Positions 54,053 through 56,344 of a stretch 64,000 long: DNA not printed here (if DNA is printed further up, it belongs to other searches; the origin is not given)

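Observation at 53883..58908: Co-directional asmA-like, porE-like and small CRD-protein operon convergent on the giant ER/K protein; CRD and ER/K modules are shared across the locus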

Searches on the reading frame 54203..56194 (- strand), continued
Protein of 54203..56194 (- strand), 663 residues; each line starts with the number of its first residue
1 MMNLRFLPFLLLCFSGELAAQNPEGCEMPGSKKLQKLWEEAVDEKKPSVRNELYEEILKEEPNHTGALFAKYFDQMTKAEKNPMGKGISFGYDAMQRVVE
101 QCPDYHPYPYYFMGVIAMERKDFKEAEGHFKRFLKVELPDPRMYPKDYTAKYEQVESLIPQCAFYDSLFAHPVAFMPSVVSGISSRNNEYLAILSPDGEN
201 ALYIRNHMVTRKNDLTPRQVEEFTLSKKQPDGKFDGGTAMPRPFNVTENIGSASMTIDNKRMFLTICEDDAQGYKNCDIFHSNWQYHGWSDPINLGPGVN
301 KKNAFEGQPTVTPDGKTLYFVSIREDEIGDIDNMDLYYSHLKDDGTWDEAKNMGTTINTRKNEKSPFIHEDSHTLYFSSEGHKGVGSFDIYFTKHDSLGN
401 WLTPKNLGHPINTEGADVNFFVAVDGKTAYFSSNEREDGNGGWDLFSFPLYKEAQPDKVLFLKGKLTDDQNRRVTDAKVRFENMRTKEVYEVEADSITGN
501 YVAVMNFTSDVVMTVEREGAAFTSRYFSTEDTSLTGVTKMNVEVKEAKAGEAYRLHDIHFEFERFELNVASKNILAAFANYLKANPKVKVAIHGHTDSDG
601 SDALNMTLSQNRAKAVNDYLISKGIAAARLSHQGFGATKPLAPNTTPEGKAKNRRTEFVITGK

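Call 37: find_related_loci(query=A1, collection=genome_contigs, flank=10000)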
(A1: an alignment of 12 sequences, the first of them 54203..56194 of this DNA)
Query A1 (663 aa) in genome_contigs; peptide patterns used: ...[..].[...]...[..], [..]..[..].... (x = any residue, [..] = any of these).
600 stretches matched a pattern (row limit reached: there are more); 598 encode a relative of the query (tblastn E <= 1e-3); the best 80 are kept; 80 distinct loci.
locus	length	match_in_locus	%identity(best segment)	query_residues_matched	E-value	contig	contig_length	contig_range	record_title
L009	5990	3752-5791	51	1-663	0e+0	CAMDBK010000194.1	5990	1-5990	MAG: Chitinophaga pinensis isolate MaH-04nov19-256 genome assembly, contig: MaH-04nov19-C31861, whole genome shotgun seq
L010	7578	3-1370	70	208-663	0e+0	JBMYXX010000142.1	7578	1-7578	MAG: Flavobacteriales bacterium isolate ME_XS_2208_bin_65 ME_XS_2208_bin_65_143, whole genome shotgun sequence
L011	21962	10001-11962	52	12-663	0e+0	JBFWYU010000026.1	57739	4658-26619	MAG: Bacteroidia bacterium isolate CA_2019_TPBS_171 NODE_3636_length_57739_cov_5.422221_TPBS, whole genome shotgun seque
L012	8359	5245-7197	41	6-663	5e-153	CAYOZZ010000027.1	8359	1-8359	MAG TPA_asm: uncultured Bacteroidales bacterium isolate binchicken_co219_44 genome assembly, contig: k141_1048788, whole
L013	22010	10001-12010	39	4-663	7e-152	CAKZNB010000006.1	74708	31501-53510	MAG TPA_asm: uncultured Flavobacteriales bacterium isolate ERR2094167_bin.72_CONCOCT_v1.1_MAG genome assembly, contig: E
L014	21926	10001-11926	39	14-663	3e-150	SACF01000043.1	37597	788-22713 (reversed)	MAG: Alphaproteobacteria bacterium isolate INTA.CYC.164 contig-100_779, whole genome shotgun sequence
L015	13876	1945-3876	39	11-663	3e-149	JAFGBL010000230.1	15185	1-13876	MAG: Bacteroidales bacterium isolate Zod_Metabat.1032 k87_10418252, whole genome shotgun sequence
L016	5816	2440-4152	42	95-662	8e-149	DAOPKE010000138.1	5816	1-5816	MAG TPA_asm: Bacteroidales bacterium isolate AMR_MDS_3259 NODE_14821_length_5816_cov_11.384482, whole genome shotgun seq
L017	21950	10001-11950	40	4-663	5e-147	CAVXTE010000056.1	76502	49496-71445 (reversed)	MAG: uncultured Bacteroidales bacterium isolate MFD02923.bin.2.102 genome assembly, contig: contig_45101, whole genome s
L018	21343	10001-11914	39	11-660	1e-146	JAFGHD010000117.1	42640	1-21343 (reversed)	MAG: Bacteroidales bacterium isolate Zod_Metabat.1433 k87_5286101, whole genome shotgun sequence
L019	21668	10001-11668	41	95-663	1e-144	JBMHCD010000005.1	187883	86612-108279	MAG: Flavobacteriales bacterium isolate STO1_bin.125 c_000000000005, whole genome shotgun sequence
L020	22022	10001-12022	38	2-661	2e-143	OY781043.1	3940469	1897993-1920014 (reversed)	MAG: Bacteroidales bacterium isolate 41a8a640-8181-446c-a524-684717726101 genome assembly, chromosome: 1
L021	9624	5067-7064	39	5-660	2e-143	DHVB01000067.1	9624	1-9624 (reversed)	MAG TPA_asm: Bacteroidales bacterium UBA5219 UBA5219_contig_6420, whole genome shotgun sequence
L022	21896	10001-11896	38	24-663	9e-143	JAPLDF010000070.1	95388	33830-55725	MAG: Bacteroidetes bacterium isolate LacPavin_0419_WC70L_MAG_48_58 LacPavin_0419_WC70L_scaffold_764739, whole genome sho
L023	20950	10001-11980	38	1-663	1e-144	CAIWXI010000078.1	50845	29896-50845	MAG: uncultured Bacteroidales bacterium isolate Kiruna_bin-10044 genome assembly, contig: bin-10044:078/166, whole genom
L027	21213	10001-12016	36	5-663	3e-139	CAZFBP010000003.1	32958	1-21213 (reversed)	MAG TPA_asm: uncultured Chryseobacterium sp. isolate binchicken_co16_2 genome assembly, contig: NODE_2227_length_32958_c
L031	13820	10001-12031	38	26-660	5e-136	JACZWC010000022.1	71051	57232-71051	MAG: Bacteroidetes bacterium isolate B1T1B10 B1T1B10_NODE127, whole genome shotgun sequence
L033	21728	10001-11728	41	99-663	4e-134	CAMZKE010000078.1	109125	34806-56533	uncultured Bacteroidales bacterium isolate RB_MAG_00005 genome assembly, contig: RB_MAG_00005_000000000064, whole genome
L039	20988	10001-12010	36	2-660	7e-128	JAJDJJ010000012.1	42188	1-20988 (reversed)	Bacteroidales bacterium OttesenSCG-928-B11 AH-928-B11_NODE_12, whole genome shotgun sequence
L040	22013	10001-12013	35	6-660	4e-124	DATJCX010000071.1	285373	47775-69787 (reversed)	MAG TPA_asm: Brumimicrobium sp. isolate SMAG_U15392 k141_39963, whole genome shotgun sequence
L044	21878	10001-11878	36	58-660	1e-122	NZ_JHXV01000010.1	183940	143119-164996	Crocinitomix catalasitica ATCC 23190 T367DRAFT_scaffold00008.8_C, whole genome shotgun sequence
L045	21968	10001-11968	36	6-663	3e-121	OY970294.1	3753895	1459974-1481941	MAG: uncultured Flavobacteriales bacterium isolate MFD03250.bin.c.3 genome assembly, chromosome: 1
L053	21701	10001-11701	38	96-661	2e-114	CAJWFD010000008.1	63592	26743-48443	MAG TPA_asm: uncultured Cryomorphaceae bacterium isolate ERR599104_bin.14_MetaBAT_v2.12.1_MAG genome assembly, contig: N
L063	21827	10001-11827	34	39-663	2e-102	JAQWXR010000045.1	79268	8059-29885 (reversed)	MAG: Schleiferiaceae bacterium isolate cluster3_bin.35 k119_115279, whole genome shotgun sequence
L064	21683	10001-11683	36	96-663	1e-101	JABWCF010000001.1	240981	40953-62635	MAG: Flavobacteriales bacterium isolate MAG_49 scaffold_12, whole genome shotgun sequence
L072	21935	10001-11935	34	7-663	1e-99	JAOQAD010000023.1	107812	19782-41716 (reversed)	MAG: Bacteroidetes bacterium isolate RYN_273 scaffold_3049433, whole genome shotgun sequence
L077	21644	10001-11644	35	96-661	2e-98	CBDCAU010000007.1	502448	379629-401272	MAG: Owenweeksia sp. isolate b817042d-8bd2-45a4-8a9c-81c65b92667f genome assembly, contig: contig_7, whole genome shotgu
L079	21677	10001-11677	34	93-662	1e-98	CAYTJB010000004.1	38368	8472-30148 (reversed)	MAG TPA_asm: uncultured Bacteroides sp. isolate binchicken_co113_57 genome assembly, contig: NODE_1156_length_38368_cov_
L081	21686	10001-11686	35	95-662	2e-97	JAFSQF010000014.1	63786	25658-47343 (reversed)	MAG: Bacteroidales bacterium isolate RGIG3374 Goat_Reticulum.Co__c192294, whole genome shotgun sequence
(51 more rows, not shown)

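Call 42: search_protein_families(library=ncbifam, proteins=[L053:9710-11710:+, L063:9884-11830:+, L081:9695-11692:+, L077:9758-11656:+, L079:9722-11683:+, L064:9740-11686:+, L072:9989-11938:+, L044:9809-11890:+, L020:10001-12031:+, L039:9989-12022:+], max_evalue=1e-40)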
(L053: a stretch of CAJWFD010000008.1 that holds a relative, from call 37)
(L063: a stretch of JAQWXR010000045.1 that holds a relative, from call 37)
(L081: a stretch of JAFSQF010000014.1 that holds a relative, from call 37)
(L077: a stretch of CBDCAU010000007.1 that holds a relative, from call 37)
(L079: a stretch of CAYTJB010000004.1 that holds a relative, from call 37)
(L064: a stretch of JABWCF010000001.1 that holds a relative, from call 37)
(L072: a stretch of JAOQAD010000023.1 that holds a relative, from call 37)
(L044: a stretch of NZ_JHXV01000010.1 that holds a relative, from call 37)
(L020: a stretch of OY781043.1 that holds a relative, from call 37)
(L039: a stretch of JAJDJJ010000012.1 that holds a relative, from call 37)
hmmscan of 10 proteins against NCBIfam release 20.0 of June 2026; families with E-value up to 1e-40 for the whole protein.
L053:9710-11710:+ (666 aa): 2 families
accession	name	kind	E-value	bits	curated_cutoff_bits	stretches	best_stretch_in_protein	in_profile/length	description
NF053607.1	CHU_0125_OmpA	equivalog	3.2e-76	257.2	620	1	43-505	22-474/639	CHU_0125 family OmpA-like outer membrane integrity protein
NF052230.1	T9SS_PorE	exception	3.1e-66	224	600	1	120-644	102-600/648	PorE family type IX secretion system protein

L063:9884-11830:+ (648 aa): 2 families
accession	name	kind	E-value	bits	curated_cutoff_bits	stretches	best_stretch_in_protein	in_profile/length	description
NF053607.1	CHU_0125_OmpA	equivalog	6e-68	229.9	620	1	24-420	17-401/639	CHU_0125 family OmpA-like outer membrane integrity protein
NF052230.1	T9SS_PorE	exception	8e-57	192.9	600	1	106-625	95-599/648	PorE family type IX secretion system protein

L081:9695-11692:+ (665 aa): 2 families
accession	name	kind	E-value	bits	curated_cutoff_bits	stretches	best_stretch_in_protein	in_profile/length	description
NF053607.1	CHU_0125_OmpA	equivalog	7.2e-97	325.4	620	1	301-663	273-637/639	CHU_0125 family OmpA-like outer membrane integrity protein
NF052230.1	T9SS_PorE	exception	1.9e-93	313.9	600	1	116-643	92-600/648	PorE family type IX secretion system protein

L077:9758-11656:+ (632 aa): 2 families
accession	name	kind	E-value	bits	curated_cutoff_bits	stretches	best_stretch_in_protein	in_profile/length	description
NF053607.1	CHU_0125_OmpA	equivalog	4.3e-93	312.9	620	1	12-630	9-638/639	CHU_0125 family OmpA-like outer membrane integrity protein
NF052230.1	T9SS_PorE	exception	2.8e-82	277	600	1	65-611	64-602/648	PorE family type IX secretion system protein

L079:9722-11683:+ (653 aa): 2 families
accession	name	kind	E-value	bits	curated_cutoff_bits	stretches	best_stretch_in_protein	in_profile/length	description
NF052230.1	T9SS_PorE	exception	1.7e-109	366.9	600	1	12-631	4-600/648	PorE family type IX secretion system protein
NF053607.1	CHU_0125_OmpA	equivalog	7.5e-102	341.9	620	1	296-651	274-637/639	CHU_0125 family OmpA-like outer membrane integrity protein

L064:9740-11686:+ (648 aa): 2 families
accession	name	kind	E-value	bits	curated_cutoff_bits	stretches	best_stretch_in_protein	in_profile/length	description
NF053607.1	CHU_0125_OmpA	equivalog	1e-92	311.7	620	1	6-646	8-637/639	CHU_0125 family OmpA-like outer membrane integrity protein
NF052230.1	T9SS_PorE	exception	1.8e-85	287.6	600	1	7-627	6-601/648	PorE family type IX secretion system protein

L072:9989-11938:+ (649 aa): 2 families
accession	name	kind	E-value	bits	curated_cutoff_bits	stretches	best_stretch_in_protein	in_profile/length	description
NF052230.1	T9SS_PorE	exception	2.3e-96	323.5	600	1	4-628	3-601/648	PorE family type IX secretion system protein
NF053607.1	CHU_0125_OmpA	equivalog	3.9e-96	323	620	1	5-648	5-638/639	CHU_0125 family OmpA-like outer membrane integrity protein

L044:9809-11890:+ (693 aa): 2 families
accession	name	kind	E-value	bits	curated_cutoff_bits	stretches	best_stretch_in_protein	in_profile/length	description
NF053607.1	CHU_0125_OmpA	equivalog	6.6e-66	223.1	620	1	124-690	87-636/639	CHU_0125 family OmpA-like outer membrane integrity protein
NF052230.1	T9SS_PorE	exception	4.6e-57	193.7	600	1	191-675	146-604/648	PorE family type IX secretion system protein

L020:10001-12031:+ (676 aa): 2 families
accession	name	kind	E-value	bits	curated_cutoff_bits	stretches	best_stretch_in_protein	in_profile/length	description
NF053607.1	CHU_0125_OmpA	equivalog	3.8e-80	270.2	620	1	115-675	83-638/639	CHU_0125 family OmpA-like outer membrane integrity protein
NF052230.1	T9SS_PorE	exception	1.1e-73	248.6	600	1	118-657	90-603/648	PorE family type IX secretion system protein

L039:9989-12022:+ (677 aa): 2 families
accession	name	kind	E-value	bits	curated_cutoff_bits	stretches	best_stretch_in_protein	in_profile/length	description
NF053607.1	CHU_0125_OmpA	equivalog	1.4e-69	235.2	620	1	41-676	21-638/639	CHU_0125 family OmpA-like outer membrane integrity protein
NF052230.1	T9SS_PorE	exception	1e-56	192.5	600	1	193-655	160-600/648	PorE family type IX secretion system protein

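Call 43: search_protein_families(library=ncbifam, proteins=[L045:9968-11971:+, L033:9668-11731:+, L027:9938-12019:+, L013:9986-12013:+, L017:9938-11953:+, L014:9854-11929:+, L019:9749-11671:+, L003:10001-12001:+, L031:9890-12043:+, L040:9983-12025:+], max_evalue=1e-40)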
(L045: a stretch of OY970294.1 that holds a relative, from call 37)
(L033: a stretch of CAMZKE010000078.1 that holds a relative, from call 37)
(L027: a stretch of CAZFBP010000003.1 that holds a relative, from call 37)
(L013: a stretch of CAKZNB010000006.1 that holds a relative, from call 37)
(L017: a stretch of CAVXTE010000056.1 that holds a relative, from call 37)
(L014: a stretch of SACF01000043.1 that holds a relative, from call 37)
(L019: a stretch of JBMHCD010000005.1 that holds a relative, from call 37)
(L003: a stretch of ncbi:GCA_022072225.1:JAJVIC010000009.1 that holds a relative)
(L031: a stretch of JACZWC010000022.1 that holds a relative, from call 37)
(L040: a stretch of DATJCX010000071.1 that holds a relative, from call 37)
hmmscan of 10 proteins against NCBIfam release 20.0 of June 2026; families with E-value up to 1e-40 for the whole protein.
L045:9968-11971:+ (667 aa): 2 families
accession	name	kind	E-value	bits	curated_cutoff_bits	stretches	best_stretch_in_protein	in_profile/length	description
NF053607.1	CHU_0125_OmpA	equivalog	1.1e-79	268.6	620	1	91-666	64-638/639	CHU_0125 family OmpA-like outer membrane integrity protein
NF052230.1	T9SS_PorE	exception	3.6e-62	210.5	600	1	185-646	155-601/648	PorE family type IX secretion system protein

L033:9668-11731:+ (687 aa): 2 families
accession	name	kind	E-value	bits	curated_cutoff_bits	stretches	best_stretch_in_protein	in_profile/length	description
NF053607.1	CHU_0125_OmpA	equivalog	2.4e-74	251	620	1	102-685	70-637/639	CHU_0125 family OmpA-like outer membrane integrity protein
NF052230.1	T9SS_PorE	exception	4e-66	223.6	600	1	100-671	72-606/648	PorE family type IX secretion system protein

L027:9938-12019:+ (693 aa): 2 families
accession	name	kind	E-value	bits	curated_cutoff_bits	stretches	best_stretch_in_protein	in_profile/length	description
NF053607.1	CHU_0125_OmpA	equivalog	5.1e-61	207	620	1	106-691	71-637/639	CHU_0125 family OmpA-like outer membrane integrity protein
NF052230.1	T9SS_PorE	exception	4.8e-55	187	600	1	192-670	147-599/648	PorE family type IX secretion system protein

L013:9986-12013:+ (675 aa): 2 families
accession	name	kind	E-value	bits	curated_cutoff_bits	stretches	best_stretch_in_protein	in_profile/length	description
NF053607.1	CHU_0125_OmpA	equivalog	2.5e-59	201.4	620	1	90-674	70-638/639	CHU_0125 family OmpA-like outer membrane integrity protein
NF052230.1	T9SS_PorE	exception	3.9e-50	170.8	600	1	82-657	73-604/648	PorE family type IX secretion system protein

L017:9938-11953:+ (671 aa): 2 families
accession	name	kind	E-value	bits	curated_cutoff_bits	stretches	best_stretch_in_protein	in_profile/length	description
NF053607.1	CHU_0125_OmpA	equivalog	3.1e-83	280.4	620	1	53-670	21-638/639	CHU_0125 family OmpA-like outer membrane integrity protein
NF052230.1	T9SS_PorE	exception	7.5e-81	272.3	600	1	176-650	139-601/648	PorE family type IX secretion system protein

L014:9854-11929:+ (691 aa): 2 families
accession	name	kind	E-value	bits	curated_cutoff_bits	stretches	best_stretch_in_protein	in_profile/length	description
NF053607.1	CHU_0125_OmpA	equivalog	1.5e-93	314.4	620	1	72-689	21-637/639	CHU_0125 family OmpA-like outer membrane integrity protein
NF052230.1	T9SS_PorE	exception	4.6e-93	312.6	600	1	113-669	65-600/648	PorE family type IX secretion system protein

L019:9749-11671:+ (640 aa): 2 families
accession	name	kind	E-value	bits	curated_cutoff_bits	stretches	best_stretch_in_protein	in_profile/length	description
NF052230.1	T9SS_PorE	exception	4.7e-76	256.5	600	1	8-618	4-600/648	PorE family type IX secretion system protein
NF053607.1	CHU_0125_OmpA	equivalog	1.9e-71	241.4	620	1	22-638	21-637/639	CHU_0125 family OmpA-like outer membrane integrity protein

L003:10001-12001:+ (666 aa): 2 families
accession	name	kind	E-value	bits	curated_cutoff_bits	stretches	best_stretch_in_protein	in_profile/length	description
NF053607.1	CHU_0125_OmpA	equivalog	5.9e-79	266.2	620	1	18-665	9-638/639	CHU_0125 family OmpA-like outer membrane integrity protein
NF052230.1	T9SS_PorE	exception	1e-69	235.5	600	1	112-642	95-598/648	PorE family type IX secretion system protein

L031:9890-12043:+ (717 aa): 2 families
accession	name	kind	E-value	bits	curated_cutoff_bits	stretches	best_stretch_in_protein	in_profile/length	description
NF053607.1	CHU_0125_OmpA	equivalog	1.4e-63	215.4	620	1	334-716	268-638/639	CHU_0125 family OmpA-like outer membrane integrity protein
NF052230.1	T9SS_PorE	exception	1.8e-60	205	600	1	313-695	255-600/648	PorE family type IX secretion system protein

L040:9983-12025:+ (680 aa): 2 families
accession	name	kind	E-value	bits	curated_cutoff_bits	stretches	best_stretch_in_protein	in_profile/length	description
NF052230.1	T9SS_PorE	exception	7.9e-54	183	600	1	166-669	131-611/648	PorE family type IX secretion system protein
NF053607.1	CHU_0125_OmpA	equivalog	4.3e-52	177.5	620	1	40-677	29-636/639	CHU_0125 family OmpA-like outer membrane integrity protein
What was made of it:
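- On PorE family T9SS protein (NCBIfam NF052230): None of 20 family representatives from related loci reaches the cutoff either (170.8-366.9 bits; calls 42, 43).
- Tried and rejected: All fall below the cutoffs and there is no clean separation (calls 42, 43).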

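Call 53: find_encoding_contigs(protein=P0001, flank=10000, max_places=3)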
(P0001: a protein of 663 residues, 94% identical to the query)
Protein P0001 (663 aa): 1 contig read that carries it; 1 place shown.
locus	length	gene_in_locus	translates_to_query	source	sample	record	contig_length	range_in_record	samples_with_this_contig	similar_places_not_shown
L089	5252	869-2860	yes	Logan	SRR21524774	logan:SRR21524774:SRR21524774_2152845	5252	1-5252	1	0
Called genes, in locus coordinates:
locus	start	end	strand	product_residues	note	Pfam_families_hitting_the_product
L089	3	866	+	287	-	?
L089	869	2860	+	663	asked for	PF07676:PD40 (weak), PF00691:OmpA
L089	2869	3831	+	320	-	PF13620:CarboxypepD_reg, PF13715:CarbopepD_reg_2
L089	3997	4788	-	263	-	-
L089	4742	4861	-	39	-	-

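Call 79: predict_structure(alignment_id=A2)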
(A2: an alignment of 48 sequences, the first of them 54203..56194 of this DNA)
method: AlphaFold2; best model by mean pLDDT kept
length: 663 residues; sequences in the alignment: 48
mean_pLDDT: 89.5   pTM: 0.81
mean pLDDT of the five models: 89.5, 89.4, 88.1, 86.5, 85.1
residues with pLDDT >= 90: 441; 70-90: 189; 50-70: 23; < 50: 10
segments of 3 or more residues with pLDDT < 50: 1-3, 16-22
pLDDT, mean of each block of 10 residues (from residue 1): 50 49 65 90 91 94 91 90 81 94 92 94 96 91 88 94 91 93 85 93 89 86 93 92 76 90 90 89 90 94 92 95 77 89 95 91 92 95 87 94 93 84 95 88 93 95 95 94 93 92 94 93 93 91 91 83 89 94 93 92 94 96 97 93 89 90 86
secondary structure, 60 per line:
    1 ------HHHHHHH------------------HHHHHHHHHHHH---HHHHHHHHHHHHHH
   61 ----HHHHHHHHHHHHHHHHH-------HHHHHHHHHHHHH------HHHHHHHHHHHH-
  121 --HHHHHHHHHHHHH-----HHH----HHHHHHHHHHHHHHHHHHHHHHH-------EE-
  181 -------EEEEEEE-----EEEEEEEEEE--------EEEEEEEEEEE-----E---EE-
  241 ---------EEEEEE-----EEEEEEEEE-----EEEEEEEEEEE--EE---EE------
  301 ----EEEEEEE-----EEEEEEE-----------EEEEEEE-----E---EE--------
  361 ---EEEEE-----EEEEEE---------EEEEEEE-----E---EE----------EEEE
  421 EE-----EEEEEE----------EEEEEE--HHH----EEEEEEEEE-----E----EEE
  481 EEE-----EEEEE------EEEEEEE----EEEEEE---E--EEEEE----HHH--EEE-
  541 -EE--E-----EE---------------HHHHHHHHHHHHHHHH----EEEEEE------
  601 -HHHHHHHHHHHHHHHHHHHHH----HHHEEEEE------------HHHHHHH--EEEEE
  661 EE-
elements in order: H7-13 H32-43 H47-60 H65-81 H89-101 H108-119 H123-135 H148-170 E188-194 E200-209 E218-228 E250-255 E261-269 E275-285 E305-311 E317-323 E335-341 E364-368 E374-379 E389-395 E417-422 E428-433 E444-449 E459-467 E478-483 E489-493 E500-506 E511-516 E523-527 E537-539 H569-584 E589-594 H602-622 E630-634 H647-653 E656-662
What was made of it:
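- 54203..56194 (-): porE-like gene (663 aa). It has an SPI-type signal peptide (..ELAA|QNPEGC), a TPR/CpoB-like helical domain (32-170), a TolB-like beta-propeller (178-450), a CRD-like beta-sandwich (459-545) and an OmpA_C/Pal-like peptidoglycan-binding domain (560-662) with D597/N605/R612. The AF2 model has mean pLDDT 89.5 (call 79).
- On PorE family T9SS protein (NCBIfam NF052230): The AF2 model (mean pLDDT 89.5) has helical 32-170, propeller 178-450, beta-sandwich 459-545 and OmpA_C 560-662 (call 79).
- Checked: The CRD of the PorE-like protein is invisible to Pfam, but appears as a confident beta-sandwich at residues 459-545 in the AlphaFold model (mean pLDDT 89.5, call 79).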
